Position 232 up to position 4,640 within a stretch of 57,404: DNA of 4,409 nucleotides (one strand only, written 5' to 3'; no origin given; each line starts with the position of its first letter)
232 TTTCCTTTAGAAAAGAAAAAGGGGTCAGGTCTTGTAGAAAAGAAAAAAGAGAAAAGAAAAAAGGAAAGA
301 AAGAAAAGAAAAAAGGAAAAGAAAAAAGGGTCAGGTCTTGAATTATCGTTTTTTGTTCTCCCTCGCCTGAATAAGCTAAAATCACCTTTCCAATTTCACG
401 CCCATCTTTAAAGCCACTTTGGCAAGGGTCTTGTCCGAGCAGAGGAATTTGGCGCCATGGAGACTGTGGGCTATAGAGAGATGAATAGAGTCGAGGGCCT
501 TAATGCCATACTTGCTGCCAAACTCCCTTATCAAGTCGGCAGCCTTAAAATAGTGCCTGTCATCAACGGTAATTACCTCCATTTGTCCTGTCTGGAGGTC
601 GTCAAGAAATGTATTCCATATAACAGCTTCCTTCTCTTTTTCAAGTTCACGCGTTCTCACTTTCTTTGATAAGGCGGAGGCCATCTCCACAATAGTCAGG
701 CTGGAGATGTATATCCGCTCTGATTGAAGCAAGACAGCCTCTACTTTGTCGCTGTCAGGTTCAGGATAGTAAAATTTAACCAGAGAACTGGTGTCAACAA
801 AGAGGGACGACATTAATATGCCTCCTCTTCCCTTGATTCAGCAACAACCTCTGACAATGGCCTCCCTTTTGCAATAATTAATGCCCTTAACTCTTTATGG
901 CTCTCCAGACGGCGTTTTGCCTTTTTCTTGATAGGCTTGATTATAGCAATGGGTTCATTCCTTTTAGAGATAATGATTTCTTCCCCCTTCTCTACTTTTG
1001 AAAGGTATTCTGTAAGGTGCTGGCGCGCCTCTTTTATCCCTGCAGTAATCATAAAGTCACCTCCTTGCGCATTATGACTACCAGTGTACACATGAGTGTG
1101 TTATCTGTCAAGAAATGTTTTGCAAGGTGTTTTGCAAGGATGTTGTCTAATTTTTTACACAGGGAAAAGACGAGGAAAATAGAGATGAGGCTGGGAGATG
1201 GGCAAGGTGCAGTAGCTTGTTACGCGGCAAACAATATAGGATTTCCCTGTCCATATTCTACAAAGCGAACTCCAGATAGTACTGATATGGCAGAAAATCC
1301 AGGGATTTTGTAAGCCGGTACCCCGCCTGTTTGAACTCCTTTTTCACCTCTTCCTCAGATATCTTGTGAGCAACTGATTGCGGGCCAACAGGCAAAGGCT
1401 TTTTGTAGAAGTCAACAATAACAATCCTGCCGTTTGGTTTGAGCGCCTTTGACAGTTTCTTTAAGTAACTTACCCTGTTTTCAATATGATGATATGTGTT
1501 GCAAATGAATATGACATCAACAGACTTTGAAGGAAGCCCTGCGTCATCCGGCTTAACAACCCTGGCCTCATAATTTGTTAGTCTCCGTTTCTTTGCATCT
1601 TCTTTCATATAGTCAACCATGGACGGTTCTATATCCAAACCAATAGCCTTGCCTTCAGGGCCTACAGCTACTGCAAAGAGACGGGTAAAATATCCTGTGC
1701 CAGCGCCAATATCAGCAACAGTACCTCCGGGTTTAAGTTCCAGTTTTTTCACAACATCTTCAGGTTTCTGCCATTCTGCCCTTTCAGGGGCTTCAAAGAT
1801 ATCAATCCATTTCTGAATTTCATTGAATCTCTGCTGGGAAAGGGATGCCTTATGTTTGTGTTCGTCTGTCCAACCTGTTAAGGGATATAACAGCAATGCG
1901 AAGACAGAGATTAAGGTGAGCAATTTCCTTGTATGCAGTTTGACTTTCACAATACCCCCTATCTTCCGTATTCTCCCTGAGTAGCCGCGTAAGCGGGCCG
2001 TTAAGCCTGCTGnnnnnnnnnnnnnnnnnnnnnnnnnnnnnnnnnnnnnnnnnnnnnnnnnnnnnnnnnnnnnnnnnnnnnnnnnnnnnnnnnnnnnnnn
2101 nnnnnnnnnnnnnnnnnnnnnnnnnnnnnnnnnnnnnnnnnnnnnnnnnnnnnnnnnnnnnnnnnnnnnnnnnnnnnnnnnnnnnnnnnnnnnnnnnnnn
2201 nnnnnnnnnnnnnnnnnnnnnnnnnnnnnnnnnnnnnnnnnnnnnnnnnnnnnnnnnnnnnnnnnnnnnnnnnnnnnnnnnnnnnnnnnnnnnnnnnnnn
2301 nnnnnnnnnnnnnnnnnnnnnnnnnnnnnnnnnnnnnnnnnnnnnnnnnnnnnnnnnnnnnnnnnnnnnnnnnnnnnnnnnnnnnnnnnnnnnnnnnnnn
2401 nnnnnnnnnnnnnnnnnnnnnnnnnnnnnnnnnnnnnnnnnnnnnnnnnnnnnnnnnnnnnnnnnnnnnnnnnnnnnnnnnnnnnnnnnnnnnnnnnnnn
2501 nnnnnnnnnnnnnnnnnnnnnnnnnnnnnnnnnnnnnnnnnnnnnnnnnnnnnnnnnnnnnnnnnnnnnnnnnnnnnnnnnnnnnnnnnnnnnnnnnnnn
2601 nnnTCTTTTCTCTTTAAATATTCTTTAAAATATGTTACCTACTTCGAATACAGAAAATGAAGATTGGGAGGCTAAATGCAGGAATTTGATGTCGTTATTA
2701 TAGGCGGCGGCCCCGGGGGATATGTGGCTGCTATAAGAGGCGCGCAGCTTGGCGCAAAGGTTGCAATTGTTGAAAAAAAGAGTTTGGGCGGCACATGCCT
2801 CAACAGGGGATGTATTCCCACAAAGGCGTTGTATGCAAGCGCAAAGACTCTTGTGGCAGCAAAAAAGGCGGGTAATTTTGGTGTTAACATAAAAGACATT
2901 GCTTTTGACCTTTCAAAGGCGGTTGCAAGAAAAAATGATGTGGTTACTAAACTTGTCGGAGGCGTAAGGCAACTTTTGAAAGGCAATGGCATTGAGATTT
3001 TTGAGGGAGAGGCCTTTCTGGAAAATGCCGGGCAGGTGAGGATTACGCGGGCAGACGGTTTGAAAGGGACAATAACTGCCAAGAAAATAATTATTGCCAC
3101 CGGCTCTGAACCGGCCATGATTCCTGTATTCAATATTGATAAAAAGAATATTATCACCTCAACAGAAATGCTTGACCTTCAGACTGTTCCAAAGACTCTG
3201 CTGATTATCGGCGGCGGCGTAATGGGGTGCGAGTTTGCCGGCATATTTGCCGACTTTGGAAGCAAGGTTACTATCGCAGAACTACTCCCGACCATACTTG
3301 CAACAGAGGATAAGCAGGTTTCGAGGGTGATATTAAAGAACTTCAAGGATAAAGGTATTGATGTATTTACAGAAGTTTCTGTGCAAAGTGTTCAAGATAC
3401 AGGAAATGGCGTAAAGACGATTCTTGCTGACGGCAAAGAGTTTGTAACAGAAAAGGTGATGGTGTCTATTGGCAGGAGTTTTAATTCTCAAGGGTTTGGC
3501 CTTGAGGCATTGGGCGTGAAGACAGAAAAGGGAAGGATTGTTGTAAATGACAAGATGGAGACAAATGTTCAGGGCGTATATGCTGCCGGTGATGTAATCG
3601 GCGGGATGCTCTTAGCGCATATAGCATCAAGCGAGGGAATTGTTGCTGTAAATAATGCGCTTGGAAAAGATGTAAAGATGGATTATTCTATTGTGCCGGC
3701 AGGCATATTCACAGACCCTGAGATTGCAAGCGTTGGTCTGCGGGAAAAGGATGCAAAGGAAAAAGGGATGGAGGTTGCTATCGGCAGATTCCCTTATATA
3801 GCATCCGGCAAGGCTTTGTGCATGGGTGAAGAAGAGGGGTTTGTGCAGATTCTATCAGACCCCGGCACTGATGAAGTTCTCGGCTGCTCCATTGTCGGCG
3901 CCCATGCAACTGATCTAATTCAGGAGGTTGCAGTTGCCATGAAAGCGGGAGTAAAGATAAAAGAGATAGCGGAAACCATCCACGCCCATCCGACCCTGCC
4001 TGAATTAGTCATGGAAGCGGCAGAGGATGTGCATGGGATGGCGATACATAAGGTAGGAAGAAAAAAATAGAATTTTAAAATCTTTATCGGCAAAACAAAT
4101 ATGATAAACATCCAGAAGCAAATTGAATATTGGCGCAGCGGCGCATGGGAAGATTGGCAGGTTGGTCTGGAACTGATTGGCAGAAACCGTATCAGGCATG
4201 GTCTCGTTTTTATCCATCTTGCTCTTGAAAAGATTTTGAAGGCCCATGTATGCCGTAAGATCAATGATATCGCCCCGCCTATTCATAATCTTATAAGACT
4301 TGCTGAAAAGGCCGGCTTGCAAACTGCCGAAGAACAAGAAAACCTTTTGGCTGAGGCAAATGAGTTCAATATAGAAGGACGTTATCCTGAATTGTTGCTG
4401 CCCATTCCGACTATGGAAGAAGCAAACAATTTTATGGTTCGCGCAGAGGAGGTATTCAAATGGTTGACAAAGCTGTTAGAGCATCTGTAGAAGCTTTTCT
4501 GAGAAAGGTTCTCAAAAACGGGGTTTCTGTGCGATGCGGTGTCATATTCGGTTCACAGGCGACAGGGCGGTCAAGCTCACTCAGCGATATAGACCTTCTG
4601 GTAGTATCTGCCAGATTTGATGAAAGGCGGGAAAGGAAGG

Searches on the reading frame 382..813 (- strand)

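Call 21: search_protein_families(library=pfam, proteins=[window:382-813:-], max_evalue=0.0001)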
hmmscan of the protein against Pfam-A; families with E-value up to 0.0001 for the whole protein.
window:382-813:- (143 aa): 1 family
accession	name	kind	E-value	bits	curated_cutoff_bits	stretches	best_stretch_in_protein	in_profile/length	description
PF01850.27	PIN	-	8.8e-16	59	23.6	1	5-134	2-118/120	PIN domain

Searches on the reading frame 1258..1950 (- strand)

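Call 20: search_protein_families(library=pfam, proteins=[window:1258-1950:-], max_evalue=0.0001)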
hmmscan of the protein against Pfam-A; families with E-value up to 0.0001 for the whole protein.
window:1258-1950:- (230 aa): 12 families
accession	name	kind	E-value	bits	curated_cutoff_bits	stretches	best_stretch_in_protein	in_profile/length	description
PF13847.12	Methyltransf_31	-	1.4e-22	80.4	27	1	73-202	2-127/145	Methyltransferase domain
PF08242.18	Methyltransf_12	-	3.8e-17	63.3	30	1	80-176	2-98/98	Methyltransferase domain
PF08241.18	Methyltransf_11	-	6.3e-17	62.5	21.2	1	80-178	2-95/95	Methyltransferase domain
PF13649.12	Methyltransf_25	-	1.1e-16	61.7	27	1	78-174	1-97/97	Methyltransferase domain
PF13489.12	Methyltransf_23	-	1e-12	48.6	27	1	65-212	11-160/164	Methyltransferase domain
PF01209.24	Ubie_methyltran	-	3.4e-10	40.1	20.1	1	59-187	34-160/233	ubiE/COQ5 methyltransferase family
PF01135.25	PCMT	-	2.5e-08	34.4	20.3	1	68-155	67-154/210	Protein-L-isoaspartate(D-aspartate) O-methyltransferase (PCMT)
PF02353.26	CMAS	-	3.6e-06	26.9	27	1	56-178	44-164/273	Mycolic acid cyclopropane synthetase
PF01728.25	FtsJ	-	6.9e-06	26.5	24.1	1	64-136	10-80/181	FtsJ-like methyltransferase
PF05175.20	MTS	-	3e-05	24.2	23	1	67-184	24-144/170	Methyltransferase small domain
PF08003.17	Methyltransf_9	-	3.4e-05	23.4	23.8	1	58-178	100-217/315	Protein of unknown function (DUF1698)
PF08704.16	GCD14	-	6.5e-05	23.1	26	0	66-127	32-93/247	tRNA methyltransferase complex GCD14 subunit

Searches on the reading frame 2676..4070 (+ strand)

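Call 20: search_protein_families(library=pfam, proteins=[window:2676-4070:+], max_evalue=0.0001)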
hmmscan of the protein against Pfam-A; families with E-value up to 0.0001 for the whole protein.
window:2676-4070:+ (464 aa): 10 families
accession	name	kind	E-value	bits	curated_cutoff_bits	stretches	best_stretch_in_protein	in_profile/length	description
PF07992.20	Pyr_redox_2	-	1.1e-69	235.6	26.1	1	4-321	1-291/291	Pyridine nucleotide-disulphide oxidoreductase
PF02852.28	Pyr_redox_dim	-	1.7e-35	122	25.3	1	340-448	1-109/110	Pyridine nucleotide-disulphide oxidoreductase, dimerisation domain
PF00070.33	Pyr_redox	-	1.7e-21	77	22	1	175-249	2-77/82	Pyridine nucleotide-disulphide oxidoreductase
PF13738.12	Pyr_redox_3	-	2.5e-16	60.2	30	1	7-305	1-305/305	Pyridine nucleotide-disulphide oxidoreductase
PF03486.20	HI0933_like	-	1.3e-08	35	50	0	5-36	2-33/244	HI0933-like protein Rossmann domain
PF12831.13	FAD_oxidored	-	2.3e-08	34.2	27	1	5-74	1-70/416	FAD dependent oxidoreductase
PF00890.30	FAD_binding_2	-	1.1e-06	28.6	20.4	1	5-37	1-33/414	FAD binding domain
PF01134.28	GIDA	-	3e-06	27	22.1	0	5-144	1-150/391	Glucose inhibited division protein A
PF01266.30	DAO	-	2e-05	24.7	27.9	0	5-40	1-38/353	FAD dependent oxidoreductase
PF13434.12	Lys_Orn_oxgnase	-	9.7e-05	22.1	21.3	0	120-193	133-209/339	L-lysine 6-monooxygenase/L-ornithine 5-monooxygenase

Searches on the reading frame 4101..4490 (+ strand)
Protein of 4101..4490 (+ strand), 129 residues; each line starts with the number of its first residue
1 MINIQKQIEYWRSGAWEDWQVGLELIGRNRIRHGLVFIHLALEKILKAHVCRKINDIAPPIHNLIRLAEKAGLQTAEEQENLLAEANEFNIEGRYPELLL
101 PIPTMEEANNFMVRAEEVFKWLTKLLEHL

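Call 20: search_protein_families(library=pfam, proteins=[window:4101-4490:+], max_evalue=0.0001)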
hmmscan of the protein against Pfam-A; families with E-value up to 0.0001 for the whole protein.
window:4101-4490:+ (129 aa): 1 family
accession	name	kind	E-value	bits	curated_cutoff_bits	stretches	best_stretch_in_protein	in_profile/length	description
PF05168.19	HEPN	-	1.5e-11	44.9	22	1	9-123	2-115/117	HEPN domain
